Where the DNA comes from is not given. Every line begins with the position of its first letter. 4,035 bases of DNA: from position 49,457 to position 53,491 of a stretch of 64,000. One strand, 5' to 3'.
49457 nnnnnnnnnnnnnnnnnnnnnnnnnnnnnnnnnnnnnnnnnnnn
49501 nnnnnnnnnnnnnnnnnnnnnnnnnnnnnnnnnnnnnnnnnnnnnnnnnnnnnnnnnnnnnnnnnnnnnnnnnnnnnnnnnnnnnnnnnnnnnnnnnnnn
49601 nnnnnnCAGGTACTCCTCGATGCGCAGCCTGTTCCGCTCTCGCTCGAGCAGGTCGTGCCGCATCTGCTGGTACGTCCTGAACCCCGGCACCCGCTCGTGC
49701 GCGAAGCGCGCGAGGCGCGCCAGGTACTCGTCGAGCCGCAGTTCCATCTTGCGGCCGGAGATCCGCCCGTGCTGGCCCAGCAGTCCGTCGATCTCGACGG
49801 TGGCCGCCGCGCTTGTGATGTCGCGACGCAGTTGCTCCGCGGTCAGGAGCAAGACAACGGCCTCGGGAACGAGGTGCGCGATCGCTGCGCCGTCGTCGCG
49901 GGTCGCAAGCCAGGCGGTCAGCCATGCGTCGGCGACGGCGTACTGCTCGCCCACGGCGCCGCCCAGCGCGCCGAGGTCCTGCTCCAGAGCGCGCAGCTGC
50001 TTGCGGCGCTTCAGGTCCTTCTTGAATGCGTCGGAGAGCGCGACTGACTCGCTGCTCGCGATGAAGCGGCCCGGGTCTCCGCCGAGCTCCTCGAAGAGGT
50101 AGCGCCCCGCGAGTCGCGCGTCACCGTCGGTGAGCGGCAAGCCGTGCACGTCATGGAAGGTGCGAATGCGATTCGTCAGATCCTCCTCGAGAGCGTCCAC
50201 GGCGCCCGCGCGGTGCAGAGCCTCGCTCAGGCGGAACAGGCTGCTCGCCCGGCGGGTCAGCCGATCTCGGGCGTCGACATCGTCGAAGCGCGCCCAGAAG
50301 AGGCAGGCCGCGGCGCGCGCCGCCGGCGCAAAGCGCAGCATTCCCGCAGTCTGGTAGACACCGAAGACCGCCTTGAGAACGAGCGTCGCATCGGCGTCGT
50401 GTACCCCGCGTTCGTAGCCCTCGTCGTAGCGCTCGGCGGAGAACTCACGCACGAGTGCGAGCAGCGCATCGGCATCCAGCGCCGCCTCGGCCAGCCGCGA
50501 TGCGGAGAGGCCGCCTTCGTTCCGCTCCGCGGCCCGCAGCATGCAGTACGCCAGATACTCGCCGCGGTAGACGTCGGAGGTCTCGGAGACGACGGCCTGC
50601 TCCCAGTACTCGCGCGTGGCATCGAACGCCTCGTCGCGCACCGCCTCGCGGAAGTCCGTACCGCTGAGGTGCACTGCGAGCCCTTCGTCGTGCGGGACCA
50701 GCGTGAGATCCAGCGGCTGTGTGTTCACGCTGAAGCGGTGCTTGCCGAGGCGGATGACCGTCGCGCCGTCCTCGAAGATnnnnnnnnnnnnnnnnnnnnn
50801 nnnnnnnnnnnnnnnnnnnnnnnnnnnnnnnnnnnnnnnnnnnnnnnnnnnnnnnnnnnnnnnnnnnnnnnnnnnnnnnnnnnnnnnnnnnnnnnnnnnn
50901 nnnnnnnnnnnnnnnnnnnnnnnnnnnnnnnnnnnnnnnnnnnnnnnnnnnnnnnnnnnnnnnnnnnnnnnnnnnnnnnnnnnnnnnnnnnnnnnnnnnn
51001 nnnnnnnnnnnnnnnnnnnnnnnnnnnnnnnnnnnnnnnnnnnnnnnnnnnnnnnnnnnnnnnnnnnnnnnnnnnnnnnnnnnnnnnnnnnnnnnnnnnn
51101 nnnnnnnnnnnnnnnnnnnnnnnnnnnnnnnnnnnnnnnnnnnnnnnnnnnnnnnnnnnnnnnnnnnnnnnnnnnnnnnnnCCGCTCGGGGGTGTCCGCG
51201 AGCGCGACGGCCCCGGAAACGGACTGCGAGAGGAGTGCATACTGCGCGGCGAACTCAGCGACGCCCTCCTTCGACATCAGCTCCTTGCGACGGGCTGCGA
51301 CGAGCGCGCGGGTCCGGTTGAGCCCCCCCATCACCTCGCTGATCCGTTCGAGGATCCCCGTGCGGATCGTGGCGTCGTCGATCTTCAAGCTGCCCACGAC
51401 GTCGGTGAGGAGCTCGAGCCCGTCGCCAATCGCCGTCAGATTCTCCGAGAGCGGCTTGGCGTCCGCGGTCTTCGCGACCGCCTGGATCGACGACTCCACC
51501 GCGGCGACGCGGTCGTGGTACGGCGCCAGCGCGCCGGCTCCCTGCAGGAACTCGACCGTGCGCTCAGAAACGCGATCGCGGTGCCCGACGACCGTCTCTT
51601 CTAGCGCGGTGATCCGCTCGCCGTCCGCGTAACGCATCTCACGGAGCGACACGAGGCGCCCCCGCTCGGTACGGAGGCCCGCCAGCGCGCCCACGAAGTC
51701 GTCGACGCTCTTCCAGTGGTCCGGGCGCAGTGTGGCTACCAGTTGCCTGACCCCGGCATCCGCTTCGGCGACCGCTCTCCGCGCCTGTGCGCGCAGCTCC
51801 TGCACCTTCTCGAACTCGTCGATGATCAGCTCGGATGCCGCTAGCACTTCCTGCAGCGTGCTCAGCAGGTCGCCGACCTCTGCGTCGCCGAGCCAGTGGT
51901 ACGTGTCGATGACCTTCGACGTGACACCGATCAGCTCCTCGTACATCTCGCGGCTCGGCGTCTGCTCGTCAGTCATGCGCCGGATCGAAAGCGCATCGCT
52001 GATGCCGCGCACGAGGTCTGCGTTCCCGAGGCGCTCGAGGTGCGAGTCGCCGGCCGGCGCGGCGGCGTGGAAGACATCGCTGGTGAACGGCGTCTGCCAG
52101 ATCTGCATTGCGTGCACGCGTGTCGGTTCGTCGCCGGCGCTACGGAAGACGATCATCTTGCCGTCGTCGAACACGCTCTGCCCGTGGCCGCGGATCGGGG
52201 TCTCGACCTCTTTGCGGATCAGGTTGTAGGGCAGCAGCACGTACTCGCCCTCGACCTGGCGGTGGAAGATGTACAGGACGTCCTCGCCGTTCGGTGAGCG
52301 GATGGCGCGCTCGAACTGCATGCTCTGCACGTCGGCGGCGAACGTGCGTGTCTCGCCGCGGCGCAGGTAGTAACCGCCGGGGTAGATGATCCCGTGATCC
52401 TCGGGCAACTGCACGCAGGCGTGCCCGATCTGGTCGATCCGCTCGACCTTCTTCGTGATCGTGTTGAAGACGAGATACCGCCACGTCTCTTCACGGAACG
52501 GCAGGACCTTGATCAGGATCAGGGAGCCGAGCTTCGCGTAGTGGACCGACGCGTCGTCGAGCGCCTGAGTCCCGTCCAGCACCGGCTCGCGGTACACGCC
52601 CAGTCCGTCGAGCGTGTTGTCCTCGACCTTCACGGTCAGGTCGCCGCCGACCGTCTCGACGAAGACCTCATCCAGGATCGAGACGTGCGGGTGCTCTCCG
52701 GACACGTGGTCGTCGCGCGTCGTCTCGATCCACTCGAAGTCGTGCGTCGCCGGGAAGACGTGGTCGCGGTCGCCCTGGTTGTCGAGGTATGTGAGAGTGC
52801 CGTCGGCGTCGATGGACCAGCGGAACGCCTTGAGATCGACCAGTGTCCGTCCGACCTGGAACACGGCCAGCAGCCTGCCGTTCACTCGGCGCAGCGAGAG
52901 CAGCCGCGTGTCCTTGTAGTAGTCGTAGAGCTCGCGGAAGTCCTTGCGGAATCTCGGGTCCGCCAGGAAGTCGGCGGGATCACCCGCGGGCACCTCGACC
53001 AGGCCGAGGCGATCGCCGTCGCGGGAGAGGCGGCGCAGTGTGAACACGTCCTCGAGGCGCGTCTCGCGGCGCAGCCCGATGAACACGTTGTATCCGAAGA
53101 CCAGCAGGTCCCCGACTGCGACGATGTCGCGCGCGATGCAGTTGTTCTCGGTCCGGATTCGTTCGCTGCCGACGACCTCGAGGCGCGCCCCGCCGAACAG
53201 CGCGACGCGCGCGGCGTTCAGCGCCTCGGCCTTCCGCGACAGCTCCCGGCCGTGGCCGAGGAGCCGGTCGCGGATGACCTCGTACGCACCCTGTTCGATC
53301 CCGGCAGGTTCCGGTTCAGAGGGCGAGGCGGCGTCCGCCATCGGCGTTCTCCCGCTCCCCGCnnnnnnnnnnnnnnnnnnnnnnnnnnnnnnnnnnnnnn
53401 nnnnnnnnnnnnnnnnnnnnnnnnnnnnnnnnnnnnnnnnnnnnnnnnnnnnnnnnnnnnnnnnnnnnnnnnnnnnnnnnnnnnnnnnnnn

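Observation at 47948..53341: Giant single-AAA_5 protein with midasin/dynein-like ATPase motifs and >1200 aa of uncharacterised N-terminal sequence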

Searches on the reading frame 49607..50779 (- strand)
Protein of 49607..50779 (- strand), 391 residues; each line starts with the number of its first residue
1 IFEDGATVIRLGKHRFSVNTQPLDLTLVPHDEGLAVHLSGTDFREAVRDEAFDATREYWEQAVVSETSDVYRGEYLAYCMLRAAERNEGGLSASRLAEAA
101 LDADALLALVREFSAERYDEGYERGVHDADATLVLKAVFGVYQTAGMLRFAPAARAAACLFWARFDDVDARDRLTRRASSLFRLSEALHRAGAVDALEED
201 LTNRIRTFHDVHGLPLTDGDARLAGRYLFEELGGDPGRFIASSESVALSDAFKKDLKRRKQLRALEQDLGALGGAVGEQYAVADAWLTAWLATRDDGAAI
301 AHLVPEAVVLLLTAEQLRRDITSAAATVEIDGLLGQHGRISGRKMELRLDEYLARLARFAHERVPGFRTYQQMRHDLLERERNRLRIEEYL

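Call 102: search_solved_structures(query=A7, max_evalue=1, show_alignments=1)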
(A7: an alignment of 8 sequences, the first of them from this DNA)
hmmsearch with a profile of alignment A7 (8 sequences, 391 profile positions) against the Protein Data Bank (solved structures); distinct sequences matched with E-value up to 1: 3.
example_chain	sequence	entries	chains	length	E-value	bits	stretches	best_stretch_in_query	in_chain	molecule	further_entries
1txg_A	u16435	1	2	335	0.31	13.3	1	216-302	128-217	glycerol-3-phosphate dehydrogenase [NAD(P)+]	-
3ih6_A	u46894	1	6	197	0.54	12.5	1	253-309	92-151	Putative zinc protease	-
3ivl_A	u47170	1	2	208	0.62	12.3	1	253-309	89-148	Putative zinc protease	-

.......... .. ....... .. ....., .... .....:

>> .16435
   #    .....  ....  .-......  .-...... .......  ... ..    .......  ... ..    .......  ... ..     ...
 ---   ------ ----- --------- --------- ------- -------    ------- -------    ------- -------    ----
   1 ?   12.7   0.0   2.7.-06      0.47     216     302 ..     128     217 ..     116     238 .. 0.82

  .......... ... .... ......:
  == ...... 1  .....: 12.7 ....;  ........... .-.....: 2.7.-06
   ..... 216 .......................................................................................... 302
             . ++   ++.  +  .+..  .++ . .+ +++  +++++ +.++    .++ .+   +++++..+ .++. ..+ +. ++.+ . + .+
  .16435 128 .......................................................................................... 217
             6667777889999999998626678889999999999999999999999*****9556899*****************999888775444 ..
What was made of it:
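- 49622..50761 (-): Middle domain of unknown fold (aa 861-1240). A small beta-sheet (aa 862-900, motif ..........) is followed by a helical domain with the invariant motif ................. No PDB profile match (call 102).
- Tried and rejected: The middle-domain profile also found nothing (call 102).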

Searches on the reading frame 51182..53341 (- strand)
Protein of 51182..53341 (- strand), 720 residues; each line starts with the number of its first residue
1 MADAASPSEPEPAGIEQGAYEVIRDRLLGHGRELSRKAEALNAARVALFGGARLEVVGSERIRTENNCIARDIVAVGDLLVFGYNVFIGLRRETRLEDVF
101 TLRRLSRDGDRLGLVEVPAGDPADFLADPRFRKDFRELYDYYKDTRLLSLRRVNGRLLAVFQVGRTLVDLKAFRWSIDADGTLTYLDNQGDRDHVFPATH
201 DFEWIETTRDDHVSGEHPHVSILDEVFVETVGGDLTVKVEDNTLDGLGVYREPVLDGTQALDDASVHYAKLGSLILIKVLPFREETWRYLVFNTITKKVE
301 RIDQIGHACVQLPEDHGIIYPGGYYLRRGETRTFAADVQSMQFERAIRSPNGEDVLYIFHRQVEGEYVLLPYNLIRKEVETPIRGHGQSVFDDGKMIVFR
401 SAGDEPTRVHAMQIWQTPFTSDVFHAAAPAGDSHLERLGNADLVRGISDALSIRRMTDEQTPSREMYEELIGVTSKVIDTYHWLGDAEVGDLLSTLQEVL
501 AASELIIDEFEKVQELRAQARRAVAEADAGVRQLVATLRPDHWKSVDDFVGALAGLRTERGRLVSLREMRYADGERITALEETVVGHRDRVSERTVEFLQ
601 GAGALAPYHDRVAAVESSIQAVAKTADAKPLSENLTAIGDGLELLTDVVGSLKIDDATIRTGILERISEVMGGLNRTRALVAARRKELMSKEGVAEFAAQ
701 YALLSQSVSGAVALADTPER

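Call 54: predict_structure(alignment_id=A2)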
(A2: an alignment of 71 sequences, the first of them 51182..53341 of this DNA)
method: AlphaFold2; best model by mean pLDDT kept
length: 720 residues; sequences in the alignment: 71
mean_pLDDT: 87.0   pTM: 0.72
mean pLDDT of the five models: 87.0, 86.5, 85.6, 83.3, 83.1
residues with pLDDT >= 90: 340; 70-90: 340; 50-70: 22; < 50: 18
segments of 3 or more residues with pLDDT < 50: 1-16
pLDDT, mean of each block of 10 residues (from residue 1): 33 52 92 95 88 84 88 90 78 80 83 82 90 92 89 93 90 93 92 93 93 82 89 81 67 83 89 94 91 91 94 91 91 87 92 91 91 90 91 90 81 91 78 84 91 85 85 94 90 95 90 88 93 91 87 90 90 90 92 89 86 91 88 89 84 84 89 92 91 87 85 77
secondary structure, 60 per line:
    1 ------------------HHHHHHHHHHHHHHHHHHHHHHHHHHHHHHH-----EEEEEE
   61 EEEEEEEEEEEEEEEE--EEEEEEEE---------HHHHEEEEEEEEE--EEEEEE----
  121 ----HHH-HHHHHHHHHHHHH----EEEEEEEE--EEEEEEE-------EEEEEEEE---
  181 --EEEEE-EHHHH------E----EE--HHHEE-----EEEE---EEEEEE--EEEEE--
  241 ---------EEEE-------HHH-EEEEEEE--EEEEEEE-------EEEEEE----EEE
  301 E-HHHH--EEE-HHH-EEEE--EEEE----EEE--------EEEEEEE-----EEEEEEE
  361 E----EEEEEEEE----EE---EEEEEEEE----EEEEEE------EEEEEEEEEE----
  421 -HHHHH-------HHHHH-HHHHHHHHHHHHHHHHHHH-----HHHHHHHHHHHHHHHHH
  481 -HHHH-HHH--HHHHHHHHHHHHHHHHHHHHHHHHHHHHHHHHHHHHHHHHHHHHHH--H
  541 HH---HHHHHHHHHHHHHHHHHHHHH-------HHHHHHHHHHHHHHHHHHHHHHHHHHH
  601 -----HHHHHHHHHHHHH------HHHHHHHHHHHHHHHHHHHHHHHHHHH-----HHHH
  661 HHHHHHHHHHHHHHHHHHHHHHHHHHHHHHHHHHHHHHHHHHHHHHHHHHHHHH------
elements in order (helices of 4 or more, strands of 3 or more residues): H19-49 E55-76 E79-86 H96-99 E100-108 E111-116 H129-141 E146-153 E156-162 E170-177 E183-187 H190-193 E219-222 E226-231 E234-238 E250-253 E265-271 E274-280 E288-293 E298-301 H303-306 E309-311 E317-320 E323-326 E331-333 E342-348 E354-361 E366-373 E383-390 E395-400 E407-416 H422-426 H434-438 H440-458 H464-480 H482-485 H492-537 H546-566 H574-600 H606-618 H625-651 H657-714
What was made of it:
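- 51896..53245 (-): DUF3686 region (aa 33-482). An N-terminal helix (aa 19-49) is followed by an all-beta domain (aa 55-416) of about 28 strands, read as a divergent propeller of roughly seven blades. AF2 model pLDDT 87 (call 54).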

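Call 92: fold_search(model_id=the predicted structure, library=pdb)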
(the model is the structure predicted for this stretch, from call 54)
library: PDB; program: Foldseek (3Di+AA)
matches with E <= 10: 648; with E <= 0.001: 41
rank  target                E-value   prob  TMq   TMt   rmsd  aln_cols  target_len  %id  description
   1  5ods_D                9.6e-06  0.99  0.16  0.18  27.8       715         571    9  Structure of a phosphoprotein-protein complex (released 2018-03-14)
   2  5ods_B                9.6e-06  0.99  0.16  0.19  27.7       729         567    8  Structure of a phosphoprotein-protein complex (released 2018-03-14)
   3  4h5j_A                1.3e-05  1.00  0.18  0.33  14.7       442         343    9  Crystal Structure of the Guanine Nucleotide Exchange Factor Sec12 (P64 form) (released 2012-11-07)
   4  8qcb_C                1.8e-05  1.00  0.17  0.26  16.6       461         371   10  CryoEM structure of a S. Cerevisiae Ski2387 complex in the open state (released 2023-11-08)
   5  5ods_A                2.2e-05  0.99  0.16  0.19  27.2       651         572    8  Structure of a phosphoprotein-protein complex (released 2018-03-14)
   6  8i7o_P1               4.0e-05  0.99  0.13  0.15  18.9       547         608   10  In situ structure of axonemal doublet microtubules in mouse sperm with 16-nm repeat (released 2023-10-11)
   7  6u42_5L               4.4e-05  0.98  0.12  0.13  20.7       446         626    7  Natively decorated ciliary doublet microtubule (released 2019-11-13)
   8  9e5c_7g               5.0e-05  1.00  0.18  0.23  17.3       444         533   10  Cryo-EM structure of 96 nm repeat of microtubule doublet from T. brucei flagellum (released 2025-03-12)
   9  9n73_LI               7.7e-05  0.96  0.15  0.17  31.6       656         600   10  SSU processome maturation and disassembly, State G (released 2025-10-29)
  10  9d5n_CH               7.7e-05  0.51  0.07  0.08  25.2       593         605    8  48-nm doublet microtubule from Trichomonas vaginalis strain G3 (released 2025-05-14)
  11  5ods_C                8.8e-05  0.92  0.14  0.16  30.1       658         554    9  Structure of a phosphoprotein-protein complex (released 2018-03-14)
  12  8qca_C                1.0e-04  1.00  0.16  0.25  16.5       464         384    9  CryoEM structure of a S. Cerevisiae Ski2387 complex in the closed state bound to RNA (released 2023-11-15)
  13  12dl_HA               1.5e-04  1.00  0.17  0.29  17.3       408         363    7  Native structure of the cytoplasmic lattice (CPL) asymmetric unit from mouse MII eggs (released 2026-04-08)
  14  8glv_DA               1.7e-04  0.98  0.17  0.04  29.3       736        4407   10  96-nm repeat unit of doublet microtubules from Chlamydomonas reinhardtii flagella (released 2023-05-31)
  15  7k58_C                2.4e-04  0.77  0.13  0.04  41.2       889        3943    8  Structure of outer-arm dyneins bound to microtubule with microtubule binding state 1(MTBS-1) (released 2021-09-29)
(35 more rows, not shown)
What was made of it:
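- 51896..53245 (-): Nearly all of the 50 listed Foldseek-PDB hits are to beta-propeller proteins (Sec12, Ski8, clathrin terminal domain, PON1, prolyl oligopeptidase), but they are weak: E 1e-5 to 1e-3, TM at most 0.35 (call 92).
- Tried and rejected: Foldseek was needed for that (call 92).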

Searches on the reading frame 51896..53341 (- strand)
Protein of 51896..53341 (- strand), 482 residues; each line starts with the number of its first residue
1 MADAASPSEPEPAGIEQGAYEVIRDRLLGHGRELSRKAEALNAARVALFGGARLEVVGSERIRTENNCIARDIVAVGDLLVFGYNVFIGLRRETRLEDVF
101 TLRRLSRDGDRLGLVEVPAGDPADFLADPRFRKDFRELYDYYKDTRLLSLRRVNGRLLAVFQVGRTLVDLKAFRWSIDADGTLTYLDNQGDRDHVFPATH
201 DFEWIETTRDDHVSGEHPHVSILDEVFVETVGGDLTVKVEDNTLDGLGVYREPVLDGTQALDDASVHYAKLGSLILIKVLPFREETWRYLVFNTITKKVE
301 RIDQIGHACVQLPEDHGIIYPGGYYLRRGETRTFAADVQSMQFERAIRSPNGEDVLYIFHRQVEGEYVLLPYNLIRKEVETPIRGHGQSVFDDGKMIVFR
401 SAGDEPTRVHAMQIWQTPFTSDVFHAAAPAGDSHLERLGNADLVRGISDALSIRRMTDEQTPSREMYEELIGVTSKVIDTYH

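Call 103: search_protein_representatives(protein=window:51896-53341:-)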
Query: 482 residues. Proteins with E-value up to 0.001 (for the whole library): 746; up to 1e-10: 554; up to 1e-30: 268. The best 150 are listed.
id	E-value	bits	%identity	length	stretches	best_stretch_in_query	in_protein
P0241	4.1e-200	681.9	63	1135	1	15-482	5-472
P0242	1.3e-182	624.3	59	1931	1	6-481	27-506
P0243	5.3e-182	622.2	57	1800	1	14-482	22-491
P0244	2.5e-180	616.7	57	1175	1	5-482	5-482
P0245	3.2e-174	596.5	59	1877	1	3-482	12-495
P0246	9.9e-174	594.9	57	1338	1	16-482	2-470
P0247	2.5e-171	587.0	57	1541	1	13-482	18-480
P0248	3.3e-168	576.7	56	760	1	16-482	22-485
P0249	2.7e-166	570.4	54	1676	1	11-482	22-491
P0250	2.9e-165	567.0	54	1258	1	11-481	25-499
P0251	4.3e-164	563.2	55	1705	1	14-482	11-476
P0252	5.0e-164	562.9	56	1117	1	13-481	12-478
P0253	6.5e-163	559.3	52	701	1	14-482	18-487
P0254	2.5e-161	554.0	54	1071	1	17-481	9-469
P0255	6.7e-160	549.3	57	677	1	4-431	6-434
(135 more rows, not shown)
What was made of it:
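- Checked: It has 746 clusters at 50% identity (call 103).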
